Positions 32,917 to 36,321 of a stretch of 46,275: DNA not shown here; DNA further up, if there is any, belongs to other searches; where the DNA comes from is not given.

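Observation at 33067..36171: MCP with no periplasmic sensor and a recently triplicated 549-bp repeat encoding a poly-HAMP-like array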

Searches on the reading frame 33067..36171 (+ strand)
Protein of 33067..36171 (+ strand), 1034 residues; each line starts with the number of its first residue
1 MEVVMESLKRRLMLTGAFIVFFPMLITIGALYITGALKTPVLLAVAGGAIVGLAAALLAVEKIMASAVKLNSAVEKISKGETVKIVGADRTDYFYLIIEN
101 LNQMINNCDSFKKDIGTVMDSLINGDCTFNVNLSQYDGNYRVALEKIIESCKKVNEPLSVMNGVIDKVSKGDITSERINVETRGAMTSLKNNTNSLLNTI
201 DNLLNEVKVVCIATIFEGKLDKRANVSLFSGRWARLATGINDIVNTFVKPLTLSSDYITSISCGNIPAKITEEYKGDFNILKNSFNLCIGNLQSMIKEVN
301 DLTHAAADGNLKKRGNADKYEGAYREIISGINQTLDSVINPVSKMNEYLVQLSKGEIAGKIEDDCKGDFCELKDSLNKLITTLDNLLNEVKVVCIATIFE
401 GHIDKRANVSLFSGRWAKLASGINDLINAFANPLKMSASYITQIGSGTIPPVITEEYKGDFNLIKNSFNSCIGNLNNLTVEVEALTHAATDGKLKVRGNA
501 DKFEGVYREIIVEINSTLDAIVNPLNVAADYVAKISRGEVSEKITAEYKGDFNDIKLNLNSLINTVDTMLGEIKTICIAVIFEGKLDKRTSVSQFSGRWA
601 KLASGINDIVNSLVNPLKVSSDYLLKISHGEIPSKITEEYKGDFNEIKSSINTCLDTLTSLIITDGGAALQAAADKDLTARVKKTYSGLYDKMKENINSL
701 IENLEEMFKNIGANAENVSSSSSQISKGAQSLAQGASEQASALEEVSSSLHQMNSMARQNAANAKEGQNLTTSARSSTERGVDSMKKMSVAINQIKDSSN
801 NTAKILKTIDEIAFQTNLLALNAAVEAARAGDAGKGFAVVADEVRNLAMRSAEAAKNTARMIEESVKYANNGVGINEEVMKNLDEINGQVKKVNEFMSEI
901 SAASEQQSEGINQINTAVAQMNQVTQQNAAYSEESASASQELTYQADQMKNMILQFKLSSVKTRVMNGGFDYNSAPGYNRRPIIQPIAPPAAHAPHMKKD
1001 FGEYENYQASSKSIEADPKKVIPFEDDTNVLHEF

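Call 4: search_protein_families(library=pfam, proteins=[window:33067-36171:+], max_evalue=1)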
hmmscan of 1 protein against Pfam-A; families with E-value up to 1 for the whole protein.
window:33067-36171:+ (1034 aa): 19 families
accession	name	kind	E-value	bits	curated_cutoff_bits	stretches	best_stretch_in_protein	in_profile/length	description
PF18947.5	HAMP_2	-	3.6e-131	427.7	24.3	7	502-567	1-66/67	HAMP domain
PF00015.26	MCPsignal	-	1.1e-45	156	34.6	2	770-925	3-172/172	Methyl-accepting chemotaxis protein (MCP) signalling domain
PF21927.1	McpB_HAMP_2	-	1.1e-10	41.9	27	3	400-429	20-49/49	Methyl-accepting chemotaxis protein McpB, second HAMP domain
PF04108.17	ATG17_like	-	8.4e-07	29.2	43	1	511-824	26-269/355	Autophagy protein ATG17-like domain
PF00672.30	HAMP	-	1.5e-06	28.9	25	0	521-562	6-47/53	HAMP domain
PF05480.16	PSMbeta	-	0.0003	20.9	25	1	597-612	18-33/43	Phenol-soluble modulin beta protein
PF06009.19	Laminin_II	-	0.008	16.6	33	1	881-952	3-74/138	Laminin Domain II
PF25780.1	TPR_IPO5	-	0.034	14.8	27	0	414-486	36-104/172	IPO5-like, TPR repeats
PF11020.14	DUF2610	-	0.043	14.2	21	0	615-662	29-75/81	Domain of unknown function (DUF2610)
PF05957.18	DUF883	-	0.081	13.3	25.4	0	691-715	1-25/53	DUF883 N-terminal domain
PF03382.20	DUF285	-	0.085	13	25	1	99-160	26-94/120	Mycoplasma protein of unknown function, DUF285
PF23637.1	SH3BP4_C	-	0.22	12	27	0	318-349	66-97/110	SH3BP4 C-terminal helical domain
PF00435.27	Spectrin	-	0.39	11.7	29.9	0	876-928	26-77/105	Spectrin repeat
PF03105.24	SPX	-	0.43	11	27.8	0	681-802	150-275/340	SPX domain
PF22161.1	Mre11_C_bact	-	0.45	11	27.4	0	377-391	29-43/47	Mre11 C-terminal domain, bacteria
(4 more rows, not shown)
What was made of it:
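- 35185..35946 (+): Methyl-accepting / kinase-control domain (aa 707-960). It is the same length as E. coli Tsr and carries EQ/EE methylation-type sites at about aa 738-745 and 932-934. Pfam MCPsignal E = 1.1e-45 (call 4).
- On Methyl-accepting chemotaxis protein (MCP): Pfam MCPsignal E = 1.1e-45 against a cutoff of 34.6 bits (call 4).
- Closest known: Pseudomonas aeruginosa Aer2. Same: Pfam HAMP_2 matches the window's array (call 4).
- Checked: Pfam assigns the region to HAMP_2, with 7 stretches and E = 3.6e-131, followed by MCPsignal (call 4).
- Pfam HAMP_2 x7 (E = 3.6e-131) and MCPsignal (call 4).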

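Call 9: find_homologous_proteins(query=window:33067-36168:+, max_evalue=1e-20)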
Query window:33067-36168:+ (1034 aa): 289 proteins with E <= 1e-20 among 8000 candidates; the best 120 are listed.
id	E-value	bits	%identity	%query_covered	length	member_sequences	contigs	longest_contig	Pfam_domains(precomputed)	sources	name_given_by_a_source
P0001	0.0e+0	2224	100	100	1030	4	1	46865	PF21927.2,PF00015.27,PF00672.31,PF18947.6,PF04108.18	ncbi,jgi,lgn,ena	-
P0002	0.0e+0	1790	81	100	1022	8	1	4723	PF21927.2,PF00015.27,PF00672.31,PF18947.6,PF04108.18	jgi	-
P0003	0.0e+0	1759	79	100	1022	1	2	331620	PF21927.2,PF00015.27,PF00672.31,PF18947.6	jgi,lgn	jgi:methyl-accepting chemotaxis protein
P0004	0.0e+0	1548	80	73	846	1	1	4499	PF21927.2,PF00015.27,PF18947.6,PF04108.18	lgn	-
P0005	0.0e+0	1383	77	73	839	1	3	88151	PF00015.27,PF18947.6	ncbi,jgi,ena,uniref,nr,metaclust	ncbi:MAG: hypothetical protein A2008_03875 [Candidatus Wallbacteria bacterium GWC2_49_35]|uniref:Met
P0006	0.0e+0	1090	35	67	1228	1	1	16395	PF00672.31,PF08059.19,PF18947.6,PF24850.2,PF12412.14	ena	-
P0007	0.0e+0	1040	36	81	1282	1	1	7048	PF00015.27,PF00672.31,PF12729.14,PF18947.6,PF02203.22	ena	-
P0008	0.0e+0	1036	36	86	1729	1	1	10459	PF00015.27,PF00672.31,PF24487.2,PF20663.4,PF12729.14,PF18947.6,PF02203.22,PF26946.1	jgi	jgi:methyl-accepting chemotaxis protein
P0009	0.0e+0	1034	41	86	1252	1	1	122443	PF00015.27,PF00672.31,PF05491.20,PF08059.19,PF13012.12,PF18947.6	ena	-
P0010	0.0e+0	1027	43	79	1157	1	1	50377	PF21927.2,PF00015.27,PF00672.31,PF18575.7,PF18947.6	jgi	jgi:methyl-accepting chemotaxis protein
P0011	3.8e-298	1010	40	93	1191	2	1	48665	PF00015.27,PF00672.31,PF13012.12,PF18947.6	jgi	jgi:methyl-accepting chemotaxis protein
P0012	1.1e-289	982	36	86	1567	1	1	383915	PF00015.27,PF00672.31,PF05491.20,PF12729.14,PF18947.6,PF02203.22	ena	-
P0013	3.5e-287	974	33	82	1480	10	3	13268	PF00015.27,PF00672.31,PF27212.1,PF26983.1,PF18947.6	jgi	-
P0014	5.9e-287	973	35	88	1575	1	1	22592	PF00015.27,PF00672.31,PF13012.12,PF18947.6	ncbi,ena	-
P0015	6.1e-282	957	37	89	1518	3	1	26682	PF00015.27,PF00672.31,PF25911.1,PF12729.14,PF18947.6,PF04108.18,PF02203.22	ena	-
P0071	4.1e-169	583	40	71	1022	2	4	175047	PF21927.2,PF00015.27,PF00672.31,PF18575.7,PF12729.14,PF18947.6,PF02203.22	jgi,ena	jgi:methyl-accepting chemotaxis protein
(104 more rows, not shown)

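Call 12: list_cluster_members(proteins=[P0001, P0002, P0003, P0004, P0005])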
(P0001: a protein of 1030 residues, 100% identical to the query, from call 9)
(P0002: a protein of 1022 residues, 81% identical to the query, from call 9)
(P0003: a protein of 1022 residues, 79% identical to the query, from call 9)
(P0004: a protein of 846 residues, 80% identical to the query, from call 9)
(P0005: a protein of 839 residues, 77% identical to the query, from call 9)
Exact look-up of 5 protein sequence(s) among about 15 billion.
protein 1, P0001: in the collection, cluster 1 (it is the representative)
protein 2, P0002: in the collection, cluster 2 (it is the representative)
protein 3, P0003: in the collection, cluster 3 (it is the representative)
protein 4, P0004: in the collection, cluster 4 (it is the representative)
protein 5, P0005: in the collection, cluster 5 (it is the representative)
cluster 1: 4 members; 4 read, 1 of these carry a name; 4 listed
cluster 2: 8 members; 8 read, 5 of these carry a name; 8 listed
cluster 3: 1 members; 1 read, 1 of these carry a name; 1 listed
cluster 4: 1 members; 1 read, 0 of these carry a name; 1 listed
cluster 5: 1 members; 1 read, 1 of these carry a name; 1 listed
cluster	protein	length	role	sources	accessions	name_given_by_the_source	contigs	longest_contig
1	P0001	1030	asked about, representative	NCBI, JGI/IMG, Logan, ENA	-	-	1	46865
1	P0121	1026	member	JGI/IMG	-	methyl-accepting chemotaxis protein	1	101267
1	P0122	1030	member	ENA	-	-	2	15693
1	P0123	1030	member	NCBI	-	-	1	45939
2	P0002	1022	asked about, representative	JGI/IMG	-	-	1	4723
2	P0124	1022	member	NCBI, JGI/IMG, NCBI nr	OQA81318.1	MAG: Methyl-accepting chemotaxis protein II [bacterium ADurb.Bin243]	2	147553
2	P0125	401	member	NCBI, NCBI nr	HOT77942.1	MAG TPA: hypothetical protein PK467_19300, partial [Candidatus Wallbacteria bacterium] | hypothetical protein [Candidatus Wallbacteria bacterium]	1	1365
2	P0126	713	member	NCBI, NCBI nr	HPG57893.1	MAG TPA: hypothetical protein PKW98_08740, partial [Candidatus Wallbacteria bacterium] | hypothetical protein [Candidatus Wallbacteria bacterium]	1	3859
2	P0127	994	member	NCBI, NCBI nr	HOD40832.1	MAG TPA: methyl-accepting chemotaxis protein [Candidatus Wallbacteria bacterium] | methyl-accepting chemotaxis protein [Candidatus Wallbacteria bacterium]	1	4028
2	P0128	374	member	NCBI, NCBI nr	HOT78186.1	MAG TPA: methyl-accepting chemotaxis protein, partial [Candidatus Wallbacteria bacterium] | methyl-accepting chemotaxis protein [Candidatus Wallbacteria bacterium]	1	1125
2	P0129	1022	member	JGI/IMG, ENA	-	-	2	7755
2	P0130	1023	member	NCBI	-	-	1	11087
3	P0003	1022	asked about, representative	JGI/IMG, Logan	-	methyl-accepting chemotaxis protein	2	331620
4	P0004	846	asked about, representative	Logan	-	-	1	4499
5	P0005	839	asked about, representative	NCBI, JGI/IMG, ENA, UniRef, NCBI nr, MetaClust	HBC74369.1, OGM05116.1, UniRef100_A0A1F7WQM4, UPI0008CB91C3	MAG: hypothetical protein A2008_03875 [Candidatus Wallbacteria bacterium GWC2_49_35] | Methyl-accepting transducer domain-containing protein n=1 Tax=Candidatus Wallbacteria ... | status=active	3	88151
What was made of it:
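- Several database contigs end inside this gene, giving partial products of 374, 401 and 713 aa (call 12).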

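Call 13: find_encoding_contigs(protein=P0005, flank=6000, max_places=3)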
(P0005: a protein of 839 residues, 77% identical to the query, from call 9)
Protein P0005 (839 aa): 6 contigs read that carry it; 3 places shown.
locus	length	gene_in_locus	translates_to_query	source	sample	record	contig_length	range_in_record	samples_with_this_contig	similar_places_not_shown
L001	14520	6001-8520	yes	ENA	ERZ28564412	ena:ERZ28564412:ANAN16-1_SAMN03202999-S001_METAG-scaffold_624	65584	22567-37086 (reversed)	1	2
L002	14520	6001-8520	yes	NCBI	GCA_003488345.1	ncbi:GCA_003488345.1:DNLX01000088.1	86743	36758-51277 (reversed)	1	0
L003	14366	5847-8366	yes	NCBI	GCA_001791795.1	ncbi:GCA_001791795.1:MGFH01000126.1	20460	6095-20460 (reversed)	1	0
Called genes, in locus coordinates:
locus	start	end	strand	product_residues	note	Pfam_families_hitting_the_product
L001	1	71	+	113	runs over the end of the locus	PF01740:STAS, PF13466:STAS_2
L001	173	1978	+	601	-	PF00009:GTP_EFTU, PF03144:GTP_EFTU_D2, PF22042:EF-G_D2 (weak), PF00679:EFG_C, PF06421:LepA_C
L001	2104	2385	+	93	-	PF13740:ACT_6, PF01842:ACT (weak)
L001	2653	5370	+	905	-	PF01627:Hpt, PF02895:H-kinase_dim, PF02518:HATPase_c, PF01584:CheW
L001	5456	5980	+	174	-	PF01584:CheW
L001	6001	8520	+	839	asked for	PF18947:HAMP_2, PF00015:MCPsignal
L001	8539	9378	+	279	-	PF03705:CheR_N, PF01739:CheR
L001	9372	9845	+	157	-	PF03975:CheD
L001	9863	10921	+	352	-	PF00072:Response_reg, PF01339:CheB_methylest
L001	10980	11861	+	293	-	PF00702:Hydrolase (faint), PF05116:S6PP (faint), PF08282:Hydrolase_3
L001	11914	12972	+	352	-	PF01073:3Beta_HSD, PF01370:Epimerase, PF02719:Polysacc_synt_2, PF04321:RmlD_sub_bind, PF16363:GDP_Man_Dehyd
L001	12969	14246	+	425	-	PF03721:UDPG_MGDP_dh_N, PF00984:UDPG_MGDP_dh, PF03720:UDPG_MGDP_dh_C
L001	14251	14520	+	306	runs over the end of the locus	PF00483:NTP_transferase, PF12804:NTP_transf_3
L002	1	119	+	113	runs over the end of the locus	PF01740:STAS, PF13466:STAS_2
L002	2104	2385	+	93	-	PF13740:ACT_6, PF01842:ACT (weak)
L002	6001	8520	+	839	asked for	PF18947:HAMP_2, PF00015:MCPsignal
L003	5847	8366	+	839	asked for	PF18947:HAMP_2, PF00015:MCPsignal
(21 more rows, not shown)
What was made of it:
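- The 839-aa form is seen in three assemblies (call 13). The 839-aa form appears in three assemblies (call 13).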

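Call 14: find_encoding_contigs(protein=P0003, flank=6000, max_places=3)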
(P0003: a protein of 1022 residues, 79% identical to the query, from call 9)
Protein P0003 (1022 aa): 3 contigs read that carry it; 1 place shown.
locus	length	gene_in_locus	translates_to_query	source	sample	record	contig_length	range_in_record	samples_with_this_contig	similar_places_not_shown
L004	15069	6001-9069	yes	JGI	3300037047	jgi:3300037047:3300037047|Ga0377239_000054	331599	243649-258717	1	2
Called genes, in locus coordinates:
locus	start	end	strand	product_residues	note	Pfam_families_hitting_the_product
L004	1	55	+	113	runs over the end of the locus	PF01740:STAS, PF13466:STAS_2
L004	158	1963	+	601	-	PF00009:GTP_EFTU, PF00071:Ras (faint), PF03144:GTP_EFTU_D2, PF22042:EF-G_D2 (weak), PF00679:EFG_C, PF06421:LepA_C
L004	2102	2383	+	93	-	PF13740:ACT_6, PF01842:ACT (weak)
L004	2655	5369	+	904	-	PF01627:Hpt, PF02895:H-kinase_dim, PF02518:HATPase_c, PF01584:CheW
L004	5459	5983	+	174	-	PF01584:CheW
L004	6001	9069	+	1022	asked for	PF00672:HAMP (faint), PF18947:HAMP_2, PF21927:McpB_HAMP_2 (faint), PF18947:HAMP_2, PF00015:MCPsignal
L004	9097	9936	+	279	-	PF03705:CheR_N, PF01739:CheR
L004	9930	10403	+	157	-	PF03975:CheD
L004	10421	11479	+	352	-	PF00072:Response_reg, PF01339:CheB_methylest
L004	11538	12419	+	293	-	PF00702:Hydrolase (faint), PF05116:S6PP (faint), PF08282:Hydrolase_3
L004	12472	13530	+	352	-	PF01073:3Beta_HSD, PF01370:Epimerase, PF02719:Polysacc_synt_2, PF04321:RmlD_sub_bind, PF07993:NAD_binding_4 (weak), PF16363:GDP_Man_Dehyd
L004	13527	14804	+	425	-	PF03721:UDPG_MGDP_dh_N, PF00984:UDPG_MGDP_dh, PF03720:UDPG_MGDP_dh_C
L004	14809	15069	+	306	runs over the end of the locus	PF00483:NTP_transferase, PF12804:NTP_transf_3 (weak)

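Call 15: find_encoding_contigs(protein=P0004, flank=6000, max_places=3)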
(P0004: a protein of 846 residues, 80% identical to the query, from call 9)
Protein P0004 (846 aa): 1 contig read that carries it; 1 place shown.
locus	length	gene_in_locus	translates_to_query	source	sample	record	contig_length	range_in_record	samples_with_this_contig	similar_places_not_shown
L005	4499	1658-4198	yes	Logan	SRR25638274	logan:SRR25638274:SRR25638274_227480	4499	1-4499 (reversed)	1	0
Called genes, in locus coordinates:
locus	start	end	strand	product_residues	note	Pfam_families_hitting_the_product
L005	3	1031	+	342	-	?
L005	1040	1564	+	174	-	PF01584:CheW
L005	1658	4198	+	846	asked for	PF21927:McpB_HAMP_2 (faint), PF18947:HAMP_2, PF04108:ATG17_like (weak), PF18947:HAMP_2, PF00015:MCPsignal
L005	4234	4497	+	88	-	?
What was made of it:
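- The 846-aa form rests on one 4.5-kb contig (calls 13, 15).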

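Call 16: find_encoding_contigs(protein=P0002, flank=6000, max_places=3)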
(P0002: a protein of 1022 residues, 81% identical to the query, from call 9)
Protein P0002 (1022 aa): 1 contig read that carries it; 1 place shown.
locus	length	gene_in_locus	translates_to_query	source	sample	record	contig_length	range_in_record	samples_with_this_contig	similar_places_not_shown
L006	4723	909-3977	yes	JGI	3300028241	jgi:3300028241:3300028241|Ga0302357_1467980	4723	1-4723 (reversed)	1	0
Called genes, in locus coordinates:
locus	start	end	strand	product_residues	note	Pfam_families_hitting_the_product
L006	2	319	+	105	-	PF01584:CheW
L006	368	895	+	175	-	PF01584:CheW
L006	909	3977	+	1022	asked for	PF00672:HAMP (faint), PF18947:HAMP_2, PF21927:McpB_HAMP_2 (faint), PF18947:HAMP_2, PF04108:ATG17_like (weak), PF18947:HAMP_2, PF00015:MCPsignal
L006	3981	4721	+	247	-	?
